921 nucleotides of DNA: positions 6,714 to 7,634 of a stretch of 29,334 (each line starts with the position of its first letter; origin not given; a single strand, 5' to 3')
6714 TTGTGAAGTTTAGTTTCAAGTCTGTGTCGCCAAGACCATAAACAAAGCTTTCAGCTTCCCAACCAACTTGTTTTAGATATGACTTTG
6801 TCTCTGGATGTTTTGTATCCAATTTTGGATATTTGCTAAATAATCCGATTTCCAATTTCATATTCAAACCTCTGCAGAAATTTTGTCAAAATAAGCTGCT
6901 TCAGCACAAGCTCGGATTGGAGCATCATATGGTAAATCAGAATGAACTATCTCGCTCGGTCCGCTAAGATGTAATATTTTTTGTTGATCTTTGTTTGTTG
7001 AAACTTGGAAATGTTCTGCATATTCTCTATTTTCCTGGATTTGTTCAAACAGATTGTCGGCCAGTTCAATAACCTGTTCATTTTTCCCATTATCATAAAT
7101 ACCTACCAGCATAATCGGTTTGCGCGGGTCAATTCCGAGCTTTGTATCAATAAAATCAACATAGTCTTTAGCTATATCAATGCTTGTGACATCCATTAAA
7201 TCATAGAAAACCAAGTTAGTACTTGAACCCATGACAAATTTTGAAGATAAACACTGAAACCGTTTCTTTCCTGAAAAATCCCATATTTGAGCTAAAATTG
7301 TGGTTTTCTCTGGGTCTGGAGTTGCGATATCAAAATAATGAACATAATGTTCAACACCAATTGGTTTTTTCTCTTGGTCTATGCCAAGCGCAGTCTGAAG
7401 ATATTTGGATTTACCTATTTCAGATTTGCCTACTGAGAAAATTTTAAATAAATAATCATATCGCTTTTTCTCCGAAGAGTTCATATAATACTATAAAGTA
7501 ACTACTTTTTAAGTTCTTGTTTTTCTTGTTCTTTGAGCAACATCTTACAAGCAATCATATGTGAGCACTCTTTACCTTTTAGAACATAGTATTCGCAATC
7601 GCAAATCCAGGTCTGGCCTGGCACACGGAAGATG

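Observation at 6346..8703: TFB co-transcribed with a SWIM zinc-finger protein and a Rab/Ras-like GTPase plus its P-loop-dead paralog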

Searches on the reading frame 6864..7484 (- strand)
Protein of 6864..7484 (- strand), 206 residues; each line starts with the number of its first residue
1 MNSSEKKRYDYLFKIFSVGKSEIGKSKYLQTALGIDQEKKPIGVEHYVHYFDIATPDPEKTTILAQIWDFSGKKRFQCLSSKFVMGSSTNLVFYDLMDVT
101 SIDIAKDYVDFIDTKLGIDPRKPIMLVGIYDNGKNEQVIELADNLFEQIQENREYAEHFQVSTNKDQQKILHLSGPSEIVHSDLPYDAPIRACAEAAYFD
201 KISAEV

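Call 3: search_protein_families(library=pfam, proteins=[window:6864-7484:-], max_evalue=1)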
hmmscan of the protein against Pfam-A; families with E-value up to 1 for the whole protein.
window:6864-7484:- (206 aa): 3 families
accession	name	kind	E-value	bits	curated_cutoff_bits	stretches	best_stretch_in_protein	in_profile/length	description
PF08477.19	Roc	-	2.6e-10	41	27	1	14-128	1-115/119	Ras of Complex, Roc, domain of DAPkinase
PF00071.28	Ras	-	2.9e-10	40.4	21.6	1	14-144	1-127/162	Ras family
PF22150.1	Tt1218-like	-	0.22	12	27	1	132-167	13-48/76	Type IV pilin Tt1218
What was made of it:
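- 6864..7484 (-): Rab-like Ras-superfamily P-loop protein of 206 aa. G1 is intact (G19KSEIGKS) and so is DxxG (D69FSG). The switch-I Thr is Pro (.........), the catalytic Gln is Lys, NKxD is IYDN, G5 is reduced to S162-T-N, and there is no C-terminal Cys. Pfam Ras 40.4 bits and Roc 41 bits (call 3).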

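Call 4: search_protein_families(library=ncbifam, proteins=[window:6864-7484:-], max_evalue=1)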
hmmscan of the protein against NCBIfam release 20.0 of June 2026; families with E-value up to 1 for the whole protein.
window:6864-7484:- (206 aa): 1 family
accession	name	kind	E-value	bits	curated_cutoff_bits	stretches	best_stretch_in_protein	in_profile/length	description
NF006208.0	PRK08333.1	equivalog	0.057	13.1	267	1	137-202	55-122/189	aldolase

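Call 9: find_homologous_proteins(query=window:6864-7484:-)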
Query window:6864-7484:- (206 aa): 1 proteins with E <= 0.001 among 146 candidates.
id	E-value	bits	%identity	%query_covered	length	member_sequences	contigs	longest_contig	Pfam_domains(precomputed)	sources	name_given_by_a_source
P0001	3.2e-133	460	100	100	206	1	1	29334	PF08477.20,PF00071.29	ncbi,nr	ncbi:MAG: hypothetical protein GOU99_02290 [Candidatus Altiarchaeota archaeon]|nr:hypothetical prote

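Call 22: search_solved_structures(query=window:6864-7484:-, max_evalue=0.01, show_alignments=3)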
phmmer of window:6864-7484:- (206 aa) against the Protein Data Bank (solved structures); distinct sequences matched with E-value up to 0.01: 211 (the best 60 are shown).
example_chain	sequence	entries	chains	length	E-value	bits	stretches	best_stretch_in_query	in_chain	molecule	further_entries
2rhd_A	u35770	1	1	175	6.6e-12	48.8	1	8-114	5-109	Small GTP binding protein rab1a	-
4jvs_B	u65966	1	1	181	1.5e-11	47.7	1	4-117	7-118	Ras-related protein Rab-1A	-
2wwx_A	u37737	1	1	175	1.6e-11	47.6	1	8-137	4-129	RAS-RELATED PROTEIN RAB-1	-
3tkl_A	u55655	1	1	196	1.8e-11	47.4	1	3-117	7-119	Ras-related protein Rab-1A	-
9rx4_E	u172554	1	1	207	1.9e-11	47.3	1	3-122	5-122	Ras-related protein Rab-1A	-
3l0i_B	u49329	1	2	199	2e-11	47.3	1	4-117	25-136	Ras-related protein Rab-1A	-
4iru_B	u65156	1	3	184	2.2e-11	47.1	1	5-117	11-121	Ras-related protein Rab-1A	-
7eq2_A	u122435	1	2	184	3.2e-11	46.6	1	4-117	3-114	Ras-related protein Rab-1A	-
3sfv_A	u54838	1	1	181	3.4e-11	46.5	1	3-117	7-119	Ras-related protein Rab-1A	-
2fol_A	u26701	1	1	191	4.5e-11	46.1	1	8-117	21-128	Ras-related protein Rab-1A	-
4fmc_B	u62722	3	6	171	5.8e-11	45.7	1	8-118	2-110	Ras-related protein Rab-1A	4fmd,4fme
5szk_B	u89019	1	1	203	6.5e-11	45.6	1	7-121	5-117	Ras-related protein Rab-1B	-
9mhf_E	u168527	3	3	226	7e-11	45.5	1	3-117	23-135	Ras-related protein Rab-1A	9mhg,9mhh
1yzn_A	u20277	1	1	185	8.2e-11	45.2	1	7-140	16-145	GTP-binding protein YPT1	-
3jza_A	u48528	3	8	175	1.1e-10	44.9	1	8-121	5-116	Ras-related protein Rab-1B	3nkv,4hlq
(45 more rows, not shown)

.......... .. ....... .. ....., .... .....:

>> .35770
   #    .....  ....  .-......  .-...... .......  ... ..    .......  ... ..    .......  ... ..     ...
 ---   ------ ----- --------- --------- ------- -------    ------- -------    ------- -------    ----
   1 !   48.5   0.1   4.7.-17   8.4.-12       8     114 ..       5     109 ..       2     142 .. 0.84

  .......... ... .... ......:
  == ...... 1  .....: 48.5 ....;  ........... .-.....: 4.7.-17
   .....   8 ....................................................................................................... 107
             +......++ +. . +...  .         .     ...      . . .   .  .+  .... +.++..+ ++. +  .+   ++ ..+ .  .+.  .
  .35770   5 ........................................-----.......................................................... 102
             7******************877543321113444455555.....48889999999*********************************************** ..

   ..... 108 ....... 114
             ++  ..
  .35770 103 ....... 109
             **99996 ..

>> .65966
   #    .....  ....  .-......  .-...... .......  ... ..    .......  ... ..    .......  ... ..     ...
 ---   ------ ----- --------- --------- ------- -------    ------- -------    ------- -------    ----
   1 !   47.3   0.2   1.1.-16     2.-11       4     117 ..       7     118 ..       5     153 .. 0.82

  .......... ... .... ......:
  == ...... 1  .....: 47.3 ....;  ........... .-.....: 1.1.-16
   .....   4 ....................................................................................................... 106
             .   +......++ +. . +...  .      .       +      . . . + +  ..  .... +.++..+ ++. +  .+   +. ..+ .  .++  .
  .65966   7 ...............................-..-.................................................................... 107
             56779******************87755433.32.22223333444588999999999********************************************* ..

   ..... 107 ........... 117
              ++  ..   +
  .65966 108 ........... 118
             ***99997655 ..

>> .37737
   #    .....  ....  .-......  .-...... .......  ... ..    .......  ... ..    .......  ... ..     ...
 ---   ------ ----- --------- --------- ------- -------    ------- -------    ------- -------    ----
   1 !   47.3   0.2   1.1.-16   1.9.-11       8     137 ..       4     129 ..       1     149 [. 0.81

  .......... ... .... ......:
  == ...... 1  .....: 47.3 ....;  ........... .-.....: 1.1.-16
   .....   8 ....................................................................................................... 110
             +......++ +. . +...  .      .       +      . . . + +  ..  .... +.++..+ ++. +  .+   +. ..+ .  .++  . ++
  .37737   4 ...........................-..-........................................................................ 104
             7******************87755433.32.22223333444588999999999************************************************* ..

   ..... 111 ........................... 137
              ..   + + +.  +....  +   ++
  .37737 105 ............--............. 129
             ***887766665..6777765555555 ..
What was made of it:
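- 6864..7484 (-): The best 60 PDB hits are all Rabs; Rab1A is the best at E=6.6e-12 (call 22).
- On Ras superfamily small G domain (Pfam Ras PF00071 / Roc PF08477): 206-aa protein: There are 211 PDB small GTPases at E<=0.01 (call 22).
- On Rab family (eukaryotic sense): The best 60 PDB hits are all Rab/Ypt (call 22).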

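Call 23: search_solved_structures(query=A1, max_evalue=1, show_alignments=2)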
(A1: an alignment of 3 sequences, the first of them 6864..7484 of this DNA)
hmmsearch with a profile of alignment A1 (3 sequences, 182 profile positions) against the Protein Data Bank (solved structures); distinct sequences matched with E-value up to 1: 198 (the best 60 are shown).
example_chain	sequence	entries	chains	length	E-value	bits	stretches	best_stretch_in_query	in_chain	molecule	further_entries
1d5c_A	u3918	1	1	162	6.2e-06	29.3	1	39-134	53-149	RAB6 GTPASE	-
3bfk_A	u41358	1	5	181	2e-05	27.6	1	35-117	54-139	Small GTPase Rab11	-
1yzq_A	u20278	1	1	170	3.5e-05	26.8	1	38-129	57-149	small GTP binding protein RAB6 isoform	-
1ek0_A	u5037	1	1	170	6.9e-05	25.8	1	17-100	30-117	PROTEIN (GTP-BINDING PROTEIN YPT51)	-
2gil_A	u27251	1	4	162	0.00012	25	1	38-129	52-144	Ras-related protein Rab-6A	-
2y8e_A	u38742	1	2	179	0.00013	25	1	38-132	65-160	RAB-PROTEIN 6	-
2wwx_A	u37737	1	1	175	0.00025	24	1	39-121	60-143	RAS-RELATED PROTEIN RAB-1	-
4dkx_A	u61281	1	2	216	0.00028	23.9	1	38-131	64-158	Ras-related protein Rab-6A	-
8xtu_A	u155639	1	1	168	0.00035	23.5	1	38-103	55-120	Rab5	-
6ekk_C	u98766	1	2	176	0.00039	23.4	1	39-129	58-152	Ras-related protein Rab-35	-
9baw_B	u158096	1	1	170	0.0004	23.4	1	40-121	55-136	GTP-binding nuclear protein Ran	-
3tw8_B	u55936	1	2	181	0.00041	23.3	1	39-129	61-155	Ras-related protein Rab-35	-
5xr7_A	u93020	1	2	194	0.00042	23.3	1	40-110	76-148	Ras-related protein RABA1a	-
1wa5_A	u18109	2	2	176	0.00044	23.2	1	40-121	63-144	GTP-binding nuclear protein Ran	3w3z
2bku_A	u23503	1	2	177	0.00048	23.1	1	40-121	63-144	GTP-BINDING NUCLEAR PROTEIN RAN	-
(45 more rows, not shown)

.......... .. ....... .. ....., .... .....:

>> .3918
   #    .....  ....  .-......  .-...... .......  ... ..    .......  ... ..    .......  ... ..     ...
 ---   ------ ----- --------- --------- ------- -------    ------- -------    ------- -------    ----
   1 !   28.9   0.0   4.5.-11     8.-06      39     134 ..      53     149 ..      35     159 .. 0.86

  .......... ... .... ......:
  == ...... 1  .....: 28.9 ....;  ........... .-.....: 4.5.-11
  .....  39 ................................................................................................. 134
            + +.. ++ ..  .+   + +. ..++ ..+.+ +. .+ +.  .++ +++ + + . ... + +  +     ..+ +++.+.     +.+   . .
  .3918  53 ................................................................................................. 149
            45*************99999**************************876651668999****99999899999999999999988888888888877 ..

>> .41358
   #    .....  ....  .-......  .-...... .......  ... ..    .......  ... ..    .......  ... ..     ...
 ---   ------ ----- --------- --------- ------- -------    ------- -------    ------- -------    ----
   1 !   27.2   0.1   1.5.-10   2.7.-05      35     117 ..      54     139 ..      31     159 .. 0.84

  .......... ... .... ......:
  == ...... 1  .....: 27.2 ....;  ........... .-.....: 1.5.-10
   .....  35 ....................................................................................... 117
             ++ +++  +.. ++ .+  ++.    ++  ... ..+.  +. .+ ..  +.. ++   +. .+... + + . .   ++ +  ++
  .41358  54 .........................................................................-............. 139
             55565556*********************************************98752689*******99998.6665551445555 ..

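Call 24: search_protein_representatives(protein=window:6864-7484:-)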
Query: 206 residues. Proteins with E-value up to 0.001 (for the whole library): 1451; up to 1e-10: 12; up to 1e-30: 1. The best 150 are listed.
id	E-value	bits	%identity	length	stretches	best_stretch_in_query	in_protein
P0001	1.0e-133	459.5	100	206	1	1-206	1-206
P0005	4.3e-17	78.8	30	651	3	10-109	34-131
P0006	5.5e-16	75.2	26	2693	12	134-183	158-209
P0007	1.9e-15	73.5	32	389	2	5-117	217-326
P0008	2.3e-13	66.7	27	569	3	14-136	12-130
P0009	4.7e-13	65.7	34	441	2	6-106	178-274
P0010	7.2e-13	65.0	35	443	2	5-102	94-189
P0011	8.5e-13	64.8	30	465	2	6-142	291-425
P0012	8.8e-13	64.8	30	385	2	6-129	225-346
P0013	1.1e-12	64.5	30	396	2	12-141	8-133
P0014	1.3e-12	64.2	31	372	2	7-110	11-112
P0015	9.6e-12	61.4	30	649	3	7-99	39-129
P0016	3.8e-10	56.2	30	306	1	10-166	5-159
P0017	4.8e-10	55.9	34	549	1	7-143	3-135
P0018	7.1e-10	55.3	29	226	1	7-140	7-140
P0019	1.2e-09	54.5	34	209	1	2-146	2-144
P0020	1.2e-09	54.5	38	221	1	8-133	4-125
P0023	1.8e-09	54.0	30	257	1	9-166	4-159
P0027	5.7e-09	52.3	38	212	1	8-130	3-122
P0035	1.6e-08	50.8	27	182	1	8-153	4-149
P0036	1.6e-08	50.8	31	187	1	4-140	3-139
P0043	4.7e-08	49.4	30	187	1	10-132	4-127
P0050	7.2e-08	48.7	29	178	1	8-165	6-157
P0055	9.1e-08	48.4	31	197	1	8-167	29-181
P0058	1.1e-07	48.1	32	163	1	4-162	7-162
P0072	1.9e-07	47.3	35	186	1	11-132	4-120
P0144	9.7e-07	45.1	28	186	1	12-164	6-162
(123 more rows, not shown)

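Call 25: predict_structure(protein=window:6864-7484:-)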
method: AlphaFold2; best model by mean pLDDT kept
length: 206 residues; sequences in the alignment: 1
mean_pLDDT: 34.1   pTM: 0.26
mean pLDDT of the five models: 34.1, 33.4, 32.4, 31.2, 30.9
residues with pLDDT >= 90: 0; 70-90: 0; 50-70: 2; < 50: 204
segments of 3 or more residues with pLDDT < 50: 1-145, 148-206
pLDDT, mean of each block of 10 residues (from residue 1): 27 29 39 40 33 35 34 30 26 31 33 37 35 39 47 39 36 31 32 34 25
secondary structure, 60 per line:
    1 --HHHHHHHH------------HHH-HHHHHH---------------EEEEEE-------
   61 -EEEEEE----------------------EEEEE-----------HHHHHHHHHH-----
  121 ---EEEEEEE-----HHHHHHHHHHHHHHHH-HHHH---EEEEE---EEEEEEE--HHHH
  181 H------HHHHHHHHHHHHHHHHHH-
elements in order: H3-10 H27-32 E48-53 E62-67 E90-94 H106-115 E124-130 H136-151 H153-156 E160-164 E168-174 H177-181 H188-205
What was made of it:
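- Tried and rejected: Single-sequence AF2 of the 206-aa protein failed, with pLDDT 34 (call 25), so there is no usable model of that protein.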

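Call 26: list_cluster_members(proteins=[P0005, P0007, P0008, P0009, P0010, P0013, P0016, P0019, P0020, P0027])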
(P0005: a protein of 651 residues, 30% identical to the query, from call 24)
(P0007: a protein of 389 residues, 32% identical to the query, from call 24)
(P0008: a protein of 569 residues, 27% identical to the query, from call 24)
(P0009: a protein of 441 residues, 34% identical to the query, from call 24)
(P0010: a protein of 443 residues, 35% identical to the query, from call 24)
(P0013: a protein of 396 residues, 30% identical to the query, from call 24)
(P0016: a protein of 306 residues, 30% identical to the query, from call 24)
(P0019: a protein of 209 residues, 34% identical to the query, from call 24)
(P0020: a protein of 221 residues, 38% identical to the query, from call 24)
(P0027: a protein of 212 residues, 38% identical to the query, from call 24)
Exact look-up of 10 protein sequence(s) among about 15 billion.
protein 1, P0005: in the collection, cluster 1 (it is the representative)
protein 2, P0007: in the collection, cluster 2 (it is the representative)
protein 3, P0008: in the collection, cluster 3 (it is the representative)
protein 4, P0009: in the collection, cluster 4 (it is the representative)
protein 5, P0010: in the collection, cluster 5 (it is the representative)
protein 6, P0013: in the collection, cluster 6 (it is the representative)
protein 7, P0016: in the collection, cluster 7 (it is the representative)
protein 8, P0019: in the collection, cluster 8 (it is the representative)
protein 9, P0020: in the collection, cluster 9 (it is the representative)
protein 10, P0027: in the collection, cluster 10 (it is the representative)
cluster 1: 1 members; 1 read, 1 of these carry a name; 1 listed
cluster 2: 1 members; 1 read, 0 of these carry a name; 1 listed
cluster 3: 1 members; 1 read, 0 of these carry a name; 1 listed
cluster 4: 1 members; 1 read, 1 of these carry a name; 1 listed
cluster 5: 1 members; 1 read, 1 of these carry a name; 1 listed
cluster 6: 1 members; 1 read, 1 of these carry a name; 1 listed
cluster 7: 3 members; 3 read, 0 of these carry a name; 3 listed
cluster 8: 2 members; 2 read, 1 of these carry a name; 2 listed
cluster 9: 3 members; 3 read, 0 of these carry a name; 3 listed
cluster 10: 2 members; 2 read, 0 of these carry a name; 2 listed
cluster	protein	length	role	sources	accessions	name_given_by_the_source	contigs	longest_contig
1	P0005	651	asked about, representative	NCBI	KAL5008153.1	hypothetical protein ScPMuIL_013734 [Solemya velum]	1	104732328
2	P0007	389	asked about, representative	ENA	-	-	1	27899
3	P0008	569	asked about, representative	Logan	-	-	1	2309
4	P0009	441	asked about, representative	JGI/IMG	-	Ras-related protein Rab-11A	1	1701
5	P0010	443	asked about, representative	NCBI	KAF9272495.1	hypothetical protein BGZ68_002356, partial [Mortierella alpina]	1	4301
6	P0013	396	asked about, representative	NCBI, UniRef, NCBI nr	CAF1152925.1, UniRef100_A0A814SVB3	unnamed protein product [Rotaria sordida] | Uncharacterized protein n=2 Tax=Rotaria sordida TaxID=392033 RepID=A0A814SVB3_9BILA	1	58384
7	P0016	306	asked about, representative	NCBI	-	-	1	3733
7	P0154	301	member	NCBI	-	-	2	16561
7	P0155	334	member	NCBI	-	-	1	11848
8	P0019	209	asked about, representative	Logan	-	-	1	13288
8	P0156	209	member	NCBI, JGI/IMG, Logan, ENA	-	small GTP-binding protein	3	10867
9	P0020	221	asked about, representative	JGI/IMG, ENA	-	-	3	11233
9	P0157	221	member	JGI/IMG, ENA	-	-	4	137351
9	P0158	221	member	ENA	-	-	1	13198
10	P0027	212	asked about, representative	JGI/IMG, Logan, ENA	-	-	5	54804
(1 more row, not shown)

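Call 45: list_cluster_members(proteins=[P0036, P0050, P0055, P0058, P0072, P0144, P0023, P0035, P0043, P0154])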
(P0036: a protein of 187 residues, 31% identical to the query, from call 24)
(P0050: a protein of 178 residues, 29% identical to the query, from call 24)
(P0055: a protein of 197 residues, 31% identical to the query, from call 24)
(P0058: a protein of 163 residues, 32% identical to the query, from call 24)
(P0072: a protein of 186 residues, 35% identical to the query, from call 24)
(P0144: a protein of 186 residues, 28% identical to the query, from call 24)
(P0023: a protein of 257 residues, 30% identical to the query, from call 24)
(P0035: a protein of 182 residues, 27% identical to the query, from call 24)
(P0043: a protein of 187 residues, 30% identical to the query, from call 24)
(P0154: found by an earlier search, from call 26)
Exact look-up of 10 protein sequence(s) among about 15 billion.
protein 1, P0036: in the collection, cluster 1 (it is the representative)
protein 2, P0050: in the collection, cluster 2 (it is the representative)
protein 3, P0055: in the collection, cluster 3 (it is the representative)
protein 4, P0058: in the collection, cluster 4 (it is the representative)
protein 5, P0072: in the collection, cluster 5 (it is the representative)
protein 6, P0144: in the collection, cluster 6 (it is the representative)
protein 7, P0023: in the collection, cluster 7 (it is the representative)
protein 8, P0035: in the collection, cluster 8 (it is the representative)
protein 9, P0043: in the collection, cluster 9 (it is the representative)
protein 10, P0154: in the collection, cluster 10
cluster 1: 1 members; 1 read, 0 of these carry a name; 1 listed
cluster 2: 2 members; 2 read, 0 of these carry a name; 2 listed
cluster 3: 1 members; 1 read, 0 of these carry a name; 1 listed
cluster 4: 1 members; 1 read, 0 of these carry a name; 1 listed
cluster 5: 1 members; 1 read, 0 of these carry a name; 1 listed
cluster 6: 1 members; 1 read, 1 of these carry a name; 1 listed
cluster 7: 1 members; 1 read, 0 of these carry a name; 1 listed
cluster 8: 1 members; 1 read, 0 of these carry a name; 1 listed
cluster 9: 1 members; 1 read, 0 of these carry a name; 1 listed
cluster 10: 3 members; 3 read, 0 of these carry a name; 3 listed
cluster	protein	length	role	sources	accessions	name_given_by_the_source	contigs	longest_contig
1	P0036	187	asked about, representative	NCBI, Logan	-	-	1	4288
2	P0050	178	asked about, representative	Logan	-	-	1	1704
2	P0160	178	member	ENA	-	-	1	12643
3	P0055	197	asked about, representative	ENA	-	-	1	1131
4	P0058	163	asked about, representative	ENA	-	-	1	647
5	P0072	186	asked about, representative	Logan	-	-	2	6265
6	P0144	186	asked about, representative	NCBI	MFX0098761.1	MAG: Rab family GTPase [Candidatus Hodarchaeota archaeon]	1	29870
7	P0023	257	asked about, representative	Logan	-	-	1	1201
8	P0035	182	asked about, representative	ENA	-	-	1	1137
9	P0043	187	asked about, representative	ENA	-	-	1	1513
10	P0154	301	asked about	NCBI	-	-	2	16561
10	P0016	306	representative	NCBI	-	-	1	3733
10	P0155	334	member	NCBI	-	-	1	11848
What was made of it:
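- The best hits are eukaryotic Rabs and Asgard 'Rab family GTPase' proteins (calls 22, 26, 45).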

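Call 77: search_dna_similar(query=window:6864-7484:-, collection=phages, mode=protein, max_evalue=0.001, max_rows=8)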
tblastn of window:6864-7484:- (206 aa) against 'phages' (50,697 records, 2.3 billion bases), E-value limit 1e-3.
No match.
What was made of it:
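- There are no phage matches (call 77).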
